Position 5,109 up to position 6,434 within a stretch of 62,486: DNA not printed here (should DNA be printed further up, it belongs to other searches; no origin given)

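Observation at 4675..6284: Orphan 'evolved Hcp': Hcp tube domain fused to a SleB-type cell-wall hydrolase, coupled to a signal-peptide protein, in a Dot/Icm organism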

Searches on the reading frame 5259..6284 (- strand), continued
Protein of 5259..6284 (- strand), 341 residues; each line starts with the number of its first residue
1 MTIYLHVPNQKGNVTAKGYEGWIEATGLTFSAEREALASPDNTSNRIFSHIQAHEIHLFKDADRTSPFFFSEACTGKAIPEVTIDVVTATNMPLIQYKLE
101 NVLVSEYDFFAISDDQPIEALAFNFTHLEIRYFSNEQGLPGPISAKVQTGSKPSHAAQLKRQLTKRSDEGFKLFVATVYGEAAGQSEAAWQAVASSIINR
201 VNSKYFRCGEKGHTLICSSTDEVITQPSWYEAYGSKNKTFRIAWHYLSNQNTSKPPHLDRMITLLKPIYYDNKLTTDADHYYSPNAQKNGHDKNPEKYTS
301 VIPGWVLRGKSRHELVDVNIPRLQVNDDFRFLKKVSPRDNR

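Call 32: search_protein_families(library=pfam, proteins=[L020:8926-9423:+, L020:9653-10420:+, P0015, P0016, L020:12772-16278:+, L020:5377-7362:-, L020:17366-19381:+, L020:4149-5366:-, L020:8154-8831:-, L020:16493-17362:+], max_evalue=0.01)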
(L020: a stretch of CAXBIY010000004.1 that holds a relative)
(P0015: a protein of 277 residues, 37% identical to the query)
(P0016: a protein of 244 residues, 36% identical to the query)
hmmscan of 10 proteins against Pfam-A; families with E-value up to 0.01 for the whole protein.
L020:8926-9423:+ (165 aa): 1 family
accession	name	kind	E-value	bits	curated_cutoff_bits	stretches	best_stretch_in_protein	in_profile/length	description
PF19570.5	DUF6088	-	4.7e-05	23.6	25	1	42-159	9-123/172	Family of unknown function (DUF6088)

L020:9653-10420:+ (255 aa): 1 family
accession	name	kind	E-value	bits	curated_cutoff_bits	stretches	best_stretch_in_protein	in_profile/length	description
PF07486.17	Hydrolase_2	-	3.2e-10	41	27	1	120-215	6-84/100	Cell Wall Hydrolase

P0015 (277 aa): 2 families
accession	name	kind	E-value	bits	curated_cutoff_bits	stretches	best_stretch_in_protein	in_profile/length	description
PF05488.18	PAAR_motif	-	1.2e-18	67.6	27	1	9-80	1-70/70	PAAR motif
PF07486.17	Hydrolase_2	-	0.00013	22.9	27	1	138-235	3-78/100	Cell Wall Hydrolase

P0016 (244 aa): 1 family
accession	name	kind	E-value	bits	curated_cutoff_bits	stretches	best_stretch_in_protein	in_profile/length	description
PF07486.17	Hydrolase_2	-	0.0053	17.8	27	0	57-98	7-46/100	Cell Wall Hydrolase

L020:12772-16278:+ (1168 aa): 8 families
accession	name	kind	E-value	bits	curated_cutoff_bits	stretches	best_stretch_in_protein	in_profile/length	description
PF02463.25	SMC_N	-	5.5e-61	206.2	40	1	3-1152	2-219/220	RecF/RecN/SMC N terminal domain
PF13476.12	AAA_23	-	1.2e-16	62.4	27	1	6-229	2-194/201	AAA domain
PF13175.12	AAA_15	-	1.5e-13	51.6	32.1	1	1-397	1-274/374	AAA ATPase domain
PF13304.12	AAA_21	-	2.7e-10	41.2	27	1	27-92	2-72/304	AAA domain, putative AbiEii toxin, Type IV TA system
PF06470.18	SMC_hinge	-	1.5e-09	38.7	22.5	1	526-621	7-115/116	SMC proteins Flexible Hinge Domain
PF05911.16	FPP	-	1.9e-05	23.6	40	1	623-800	678-838/871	Filament-like plant protein, long coiled-coil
PF13555.12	AAA_29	-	6.3e-05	23.1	27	1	3-48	1-46/61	P-loop containing region of AAA domain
PF24922.1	ACBP4_C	-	0.0026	18.4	31.2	1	252-325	13-86/105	Acyl-CoA-binding domain-containing protein 4-6, C-terminal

L020:5377-7362:- (661 aa): 2 families
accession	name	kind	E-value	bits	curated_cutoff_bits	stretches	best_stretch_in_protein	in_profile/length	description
PF00905.27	Transpeptidase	-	5.8e-65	219.9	22.1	1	312-645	1-298/299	Penicillin binding protein transpeptidase domain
PF03717.20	PBP_dimer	-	5.3e-44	151.2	24.4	1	108-280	2-179/180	Penicillin-binding Protein dimerisation domain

L020:17366-19381:+ (671 aa): 10 families
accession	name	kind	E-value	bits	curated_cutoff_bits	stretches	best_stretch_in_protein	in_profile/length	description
PF01653.23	DNA_ligase_aden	-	1.8e-102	342.7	27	1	70-320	2-253/253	NAD-dependent DNA ligase adenylation domain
PF03120.22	DNA_ligase_OB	-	4.3e-36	123.1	32.9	1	324-400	2-78/79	NAD-dependent DNA ligase OB-fold domain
PF12826.13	HHH_2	-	6.6e-22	77.9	27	1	512-575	1-64/64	Helix-hairpin-helix motif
PF00533.33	BRCT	-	1.6e-17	63.9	21.3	1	595-669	3-78/78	BRCA1 C Terminus (BRCT) domain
PF14520.12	HHH_5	-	1.2e-14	55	27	2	515-565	3-54/57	Helix-hairpin-helix domain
PF03119.21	DNA_ligase_ZBD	-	1.4e-09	38.1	25.8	1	409-436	1-27/27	NAD-dependent DNA ligase C4 zinc finger domain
PF22745.1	Nlig-Ia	-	1e-08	36.1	27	1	7-55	3-51/92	DNA ligase-like, N-terminal NAD+-binding domain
PF12738.14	PTCB-BRCT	-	7.5e-06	26.3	22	1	609-659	9-58/63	twin BRCT domain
PF00633.29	HHH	-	0.00031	20.9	24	1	537-565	2-30/30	Helix-hairpin-helix motif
PF12836.13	HHH_3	-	0.0019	18.7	27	0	541-565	9-33/65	Helix-hairpin-helix motif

L020:4149-5366:- (405 aa): 1 family
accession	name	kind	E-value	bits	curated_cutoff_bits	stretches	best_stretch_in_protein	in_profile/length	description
PF01098.24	FTSW_RODA_SPOVE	-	4.1e-110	368.6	26.4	1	58-401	12-355/356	Cell cycle protein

L020:8154-8831:- (225 aa): 2 families
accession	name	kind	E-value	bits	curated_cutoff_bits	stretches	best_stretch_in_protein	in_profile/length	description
PF01467.32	CTP_transf_like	-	6.8e-21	75.3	21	1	20-198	1-132/133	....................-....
PF03358.20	FMN_red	-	0.0032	17.5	24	1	115-179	46-110/152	NADPH-dependent FMN reductase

L020:16493-17362:+ (289 aa): 1 family
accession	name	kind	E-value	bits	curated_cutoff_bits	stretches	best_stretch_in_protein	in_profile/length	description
PF04354.18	ZipA_C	-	2.6e-39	134.5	23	1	153-278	2-127/128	ZipA, C-terminal FtsZ-binding domain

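Call 49: find_encoding_contigs(protein=P0012, flank=10000, max_places=2)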
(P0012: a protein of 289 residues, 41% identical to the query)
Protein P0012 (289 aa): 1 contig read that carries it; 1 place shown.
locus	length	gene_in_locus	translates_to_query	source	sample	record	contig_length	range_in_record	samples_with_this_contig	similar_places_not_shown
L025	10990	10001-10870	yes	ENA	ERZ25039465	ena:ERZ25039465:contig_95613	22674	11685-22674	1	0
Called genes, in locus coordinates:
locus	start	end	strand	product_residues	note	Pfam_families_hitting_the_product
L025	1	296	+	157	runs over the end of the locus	PF00115:COX1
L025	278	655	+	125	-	PF00115:COX1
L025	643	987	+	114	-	-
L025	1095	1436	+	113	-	PF04442:CtaG_Cox11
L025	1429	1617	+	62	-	-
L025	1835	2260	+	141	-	PF00510:COX3 (weak)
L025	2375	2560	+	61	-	PF00510:COX3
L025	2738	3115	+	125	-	PF02104:SURF1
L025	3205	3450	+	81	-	-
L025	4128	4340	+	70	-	PF02628:COX15-CtaA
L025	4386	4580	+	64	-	-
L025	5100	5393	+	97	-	PF01040:UbiA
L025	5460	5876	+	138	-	PF01040:UbiA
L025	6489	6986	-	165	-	-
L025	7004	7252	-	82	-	-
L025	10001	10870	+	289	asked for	PF05638:T6SS_HCP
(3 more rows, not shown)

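Call 50: find_encoding_contigs(protein=P0014, flank=10000, max_places=2)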
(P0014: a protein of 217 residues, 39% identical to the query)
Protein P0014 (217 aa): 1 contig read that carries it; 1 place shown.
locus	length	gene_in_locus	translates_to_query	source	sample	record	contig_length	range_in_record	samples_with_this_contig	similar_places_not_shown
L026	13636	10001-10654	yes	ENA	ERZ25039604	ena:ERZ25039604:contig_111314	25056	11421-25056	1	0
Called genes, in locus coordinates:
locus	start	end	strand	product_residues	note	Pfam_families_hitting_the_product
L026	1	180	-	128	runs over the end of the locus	-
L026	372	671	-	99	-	-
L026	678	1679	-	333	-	PF00072:Response_reg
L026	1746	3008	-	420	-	PF00989:PAS, PF08448:PAS_4, PF13426:PAS_9, PF02518:HATPase_c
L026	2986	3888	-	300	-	PF02353:CMAS, PF13489:Methyltransf_23, PF13847:Methyltransf_31, PF08241:Methyltransf_11, PF08242:Methyltransf_12, PF13649:Methyltransf_25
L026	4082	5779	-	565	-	-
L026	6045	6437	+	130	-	-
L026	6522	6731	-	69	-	-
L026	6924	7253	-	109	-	PF02954:HTH_8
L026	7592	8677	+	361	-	PF00665:rve, PF13683:rve_3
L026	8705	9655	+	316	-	PF00089:Trypsin (faint), PF13365:Trypsin_2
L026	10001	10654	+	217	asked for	PF05638:T6SS_HCP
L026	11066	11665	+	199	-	-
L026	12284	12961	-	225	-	PF00589:Phage_integrase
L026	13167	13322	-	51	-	-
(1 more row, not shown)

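Call 51: find_encoding_contigs(protein=P0005, flank=10000, max_places=2)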
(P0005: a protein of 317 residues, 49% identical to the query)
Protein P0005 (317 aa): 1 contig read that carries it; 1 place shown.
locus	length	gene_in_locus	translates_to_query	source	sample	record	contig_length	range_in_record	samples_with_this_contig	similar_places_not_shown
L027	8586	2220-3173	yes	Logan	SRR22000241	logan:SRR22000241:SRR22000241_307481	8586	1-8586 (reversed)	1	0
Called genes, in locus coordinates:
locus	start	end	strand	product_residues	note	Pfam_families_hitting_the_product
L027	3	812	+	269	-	?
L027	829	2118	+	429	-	PF05221:AdoHcyase, PF00670:AdoHcyase_NAD, PF02826:2-Hacid_dh_C, PF07991:KARI_N (weak)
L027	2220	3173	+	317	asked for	PF05638:T6SS_HCP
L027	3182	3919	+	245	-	-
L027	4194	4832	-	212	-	PF07894:SACK1 (faint), PF11495:TrmB_EBD_N (weak), PF13091:PLDc_2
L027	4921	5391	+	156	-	PF13441:Gly-zipper_YMGG, PF05433:Rick_17kDa_Anti, PF13488:Gly-zipper_Omp (weak), PF16998:17kDa_Anti_2 (weak)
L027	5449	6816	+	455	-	PF18073:Zn_ribbon_LapB, PF13481:AAA_25, PF06745:ATPase, PF23442:DUF7125, PF07088:GvpD_P-loop (faint), PF13541:ChlI, PF05362:Lon_C (weak)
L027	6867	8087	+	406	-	PF05977:MFS_3, PF07690:MFS_1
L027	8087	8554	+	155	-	PF00588:SpoU_methylase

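Call 65: find_related_loci(query=A1, collection=metagenome_contigs, flank=10000)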
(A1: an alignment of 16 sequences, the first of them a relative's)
Query A1 (341 aa) in metagenome_contigs; peptide patterns used: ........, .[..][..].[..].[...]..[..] (x = any residue, [..] = any of these).
600 stretches matched a pattern (row limit reached: there are more); 15 encode a relative of the query (tblastn E <= 1e-3); 15 distinct loci.
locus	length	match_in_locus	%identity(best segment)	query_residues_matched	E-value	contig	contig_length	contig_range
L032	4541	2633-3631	35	1-304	3e-54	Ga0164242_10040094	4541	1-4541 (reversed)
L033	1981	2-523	46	149-333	5e-41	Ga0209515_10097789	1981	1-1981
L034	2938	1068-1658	41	112-333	7e-34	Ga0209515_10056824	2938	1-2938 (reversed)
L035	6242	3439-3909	39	167-333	1e-26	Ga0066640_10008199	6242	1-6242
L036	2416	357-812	35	167-336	6e-21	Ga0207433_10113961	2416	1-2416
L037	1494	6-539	32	156-303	6e-18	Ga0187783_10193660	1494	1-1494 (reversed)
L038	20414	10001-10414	36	186-334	1e-16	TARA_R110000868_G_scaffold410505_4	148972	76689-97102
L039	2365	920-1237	36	145-261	8e-12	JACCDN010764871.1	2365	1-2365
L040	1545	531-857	29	169-287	4e-10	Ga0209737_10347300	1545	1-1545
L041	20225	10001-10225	39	167-251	3e-8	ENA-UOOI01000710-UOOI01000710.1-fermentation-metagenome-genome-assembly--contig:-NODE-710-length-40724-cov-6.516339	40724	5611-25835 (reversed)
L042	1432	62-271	38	161-237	2e-7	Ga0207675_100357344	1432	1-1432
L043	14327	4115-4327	37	163-240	3e-6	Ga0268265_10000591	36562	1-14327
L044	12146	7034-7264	32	174-248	6e-6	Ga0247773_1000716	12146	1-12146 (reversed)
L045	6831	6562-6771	36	161-237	1e-5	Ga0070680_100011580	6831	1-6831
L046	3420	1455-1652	35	142-206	2e-5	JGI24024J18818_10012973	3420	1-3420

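Call 68: search_protein_families(library=pfam, proteins=[L034:819-1682:+, L035:2941-3918:+, L036:3-812:+, L040:3-977:+, L045:2920-6831:+, L043:2-4567:+, L044:6143-7504:+, L046:1071-1883:+, L032:2621-3697:+, L035:3909-4496:+], max_evalue=0.001)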
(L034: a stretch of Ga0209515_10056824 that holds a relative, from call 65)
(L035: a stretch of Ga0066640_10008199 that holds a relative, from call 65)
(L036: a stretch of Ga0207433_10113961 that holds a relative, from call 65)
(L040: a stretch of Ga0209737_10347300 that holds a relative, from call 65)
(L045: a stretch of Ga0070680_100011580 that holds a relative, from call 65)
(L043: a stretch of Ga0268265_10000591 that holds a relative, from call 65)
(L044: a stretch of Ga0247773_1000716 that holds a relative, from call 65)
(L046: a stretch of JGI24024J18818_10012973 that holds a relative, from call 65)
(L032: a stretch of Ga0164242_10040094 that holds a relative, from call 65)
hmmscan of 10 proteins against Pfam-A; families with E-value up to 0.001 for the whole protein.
L034:819-1682:+ (288 aa): 2 families
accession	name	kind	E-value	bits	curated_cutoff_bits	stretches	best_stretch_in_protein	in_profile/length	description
PF05488.18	PAAR_motif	-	3.2e-20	72.6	27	1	14-85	1-70/70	PAAR motif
PF07486.17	Hydrolase_2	-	3e-05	25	27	1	137-253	1-93/100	Cell Wall Hydrolase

L035:2941-3918:+ (326 aa): 0 families

L036:3-812:+ (270 aa): 1 family
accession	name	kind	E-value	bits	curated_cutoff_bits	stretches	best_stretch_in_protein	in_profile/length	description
PF07486.17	Hydrolase_2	-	1.4e-07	32.5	27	1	137-245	3-87/100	Cell Wall Hydrolase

L040:3-977:+ (325 aa): 1 family
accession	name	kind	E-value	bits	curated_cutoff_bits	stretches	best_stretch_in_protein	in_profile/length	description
PF07486.17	Hydrolase_2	-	2.7e-06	28.4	27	1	194-286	3-79/100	Cell Wall Hydrolase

L045:2920-6831:+ (1304 aa): 3 families
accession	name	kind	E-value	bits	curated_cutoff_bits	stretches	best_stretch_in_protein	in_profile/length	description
PF05593.20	RHS_repeat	-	1.9e-44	149.6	22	2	664-697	1-34/38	RHS Repeat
PF03527.20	RHS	-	4.2e-10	39.7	27.9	1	1111-1142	5-36/38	RHS protein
PF07486.17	Hydrolase_2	-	9.4e-06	26.6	27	1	1238-1285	1-45/100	Cell Wall Hydrolase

L043:2-4567:+ (1522 aa): 2 families
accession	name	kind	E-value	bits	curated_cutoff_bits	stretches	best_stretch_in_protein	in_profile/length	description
PF05593.20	RHS_repeat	-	3.2e-43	145.8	22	3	621-653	1-33/38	RHS Repeat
PF07486.17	Hydrolase_2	-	0.00049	21.1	27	0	1398-1440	6-45/100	Cell Wall Hydrolase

L044:6143-7504:+ (454 aa): 1 family
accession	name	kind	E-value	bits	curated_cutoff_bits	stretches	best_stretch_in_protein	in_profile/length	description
PF07486.17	Hydrolase_2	-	6.9e-07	30.3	27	1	311-421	4-83/100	Cell Wall Hydrolase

L046:1071-1883:+ (271 aa): 2 families
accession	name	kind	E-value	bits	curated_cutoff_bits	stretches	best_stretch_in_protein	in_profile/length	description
PF07486.17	Hydrolase_2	-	5e-36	123.8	27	1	172-270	1-100/100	Cell Wall Hydrolase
PF01471.23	PG_binding_1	-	1.2e-16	61.1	23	1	46-101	2-57/57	Putative peptidoglycan binding domain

L032:2621-3697:+ (359 aa): 1 family
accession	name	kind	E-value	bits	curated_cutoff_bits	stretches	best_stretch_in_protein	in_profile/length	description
PF05638.18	T6SS_HCP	-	1.5e-21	77.5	23.5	1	8-138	1-129/129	Type VI secretion system effector, Hcp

L035:3909-4496:+ (196 aa): 0 families

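Call 76: list_cluster_members(proteins=[P0015, P0020, P0023, P0040, P0019, P0021, P0085, P0061, P0026, P0010])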
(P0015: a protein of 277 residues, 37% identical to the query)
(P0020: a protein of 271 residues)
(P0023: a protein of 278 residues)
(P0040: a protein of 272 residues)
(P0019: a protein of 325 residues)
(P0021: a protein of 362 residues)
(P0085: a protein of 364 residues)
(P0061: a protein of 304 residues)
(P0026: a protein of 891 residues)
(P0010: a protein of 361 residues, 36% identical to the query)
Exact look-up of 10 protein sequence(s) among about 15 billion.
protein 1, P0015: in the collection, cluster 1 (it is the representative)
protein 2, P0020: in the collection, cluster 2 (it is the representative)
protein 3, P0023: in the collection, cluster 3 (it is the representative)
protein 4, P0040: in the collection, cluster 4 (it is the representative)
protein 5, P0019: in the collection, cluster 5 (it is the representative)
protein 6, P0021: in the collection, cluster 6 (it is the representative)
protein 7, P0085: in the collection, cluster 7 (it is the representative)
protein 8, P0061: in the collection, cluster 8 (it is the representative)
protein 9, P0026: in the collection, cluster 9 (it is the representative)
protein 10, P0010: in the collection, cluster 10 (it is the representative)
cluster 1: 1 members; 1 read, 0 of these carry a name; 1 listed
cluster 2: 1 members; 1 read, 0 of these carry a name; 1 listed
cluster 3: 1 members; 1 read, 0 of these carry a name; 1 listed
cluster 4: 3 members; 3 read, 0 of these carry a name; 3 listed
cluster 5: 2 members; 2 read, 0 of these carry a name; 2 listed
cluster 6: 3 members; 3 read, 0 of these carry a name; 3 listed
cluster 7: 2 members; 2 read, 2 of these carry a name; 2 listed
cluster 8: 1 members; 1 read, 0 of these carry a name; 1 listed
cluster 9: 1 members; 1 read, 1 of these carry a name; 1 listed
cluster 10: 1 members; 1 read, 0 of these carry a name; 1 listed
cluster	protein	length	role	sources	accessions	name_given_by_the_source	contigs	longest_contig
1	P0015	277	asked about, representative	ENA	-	-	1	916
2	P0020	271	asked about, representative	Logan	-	-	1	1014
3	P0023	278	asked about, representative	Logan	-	-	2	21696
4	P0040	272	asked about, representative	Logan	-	-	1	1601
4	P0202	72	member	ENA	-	-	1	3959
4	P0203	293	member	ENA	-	-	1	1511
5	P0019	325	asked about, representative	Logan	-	-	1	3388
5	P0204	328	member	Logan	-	-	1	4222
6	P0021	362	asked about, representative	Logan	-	-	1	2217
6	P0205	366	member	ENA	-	-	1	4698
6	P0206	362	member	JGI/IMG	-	-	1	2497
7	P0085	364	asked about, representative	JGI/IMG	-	type VI secretion system secreted protein Hcp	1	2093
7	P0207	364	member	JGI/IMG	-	type VI secretion system secreted protein Hcp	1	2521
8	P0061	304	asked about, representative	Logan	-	-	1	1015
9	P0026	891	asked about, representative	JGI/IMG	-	type VI secretion system secreted protein VgrG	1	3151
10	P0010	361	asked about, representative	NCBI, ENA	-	-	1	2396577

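Call 81: search_protein_families(library=phrogs, proteins=[window:5259-6284:-], max_evalue=0.01)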
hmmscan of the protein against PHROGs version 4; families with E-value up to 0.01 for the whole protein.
window:5259-6284:- (341 aa): 2 families
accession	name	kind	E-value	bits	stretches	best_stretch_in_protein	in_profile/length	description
phrog_27303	-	unknown function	1.7e-07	32.5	1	3-134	5-139/164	-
phrog_938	-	lysis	8.2e-06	24.1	1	149-293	32-158/2185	endolysin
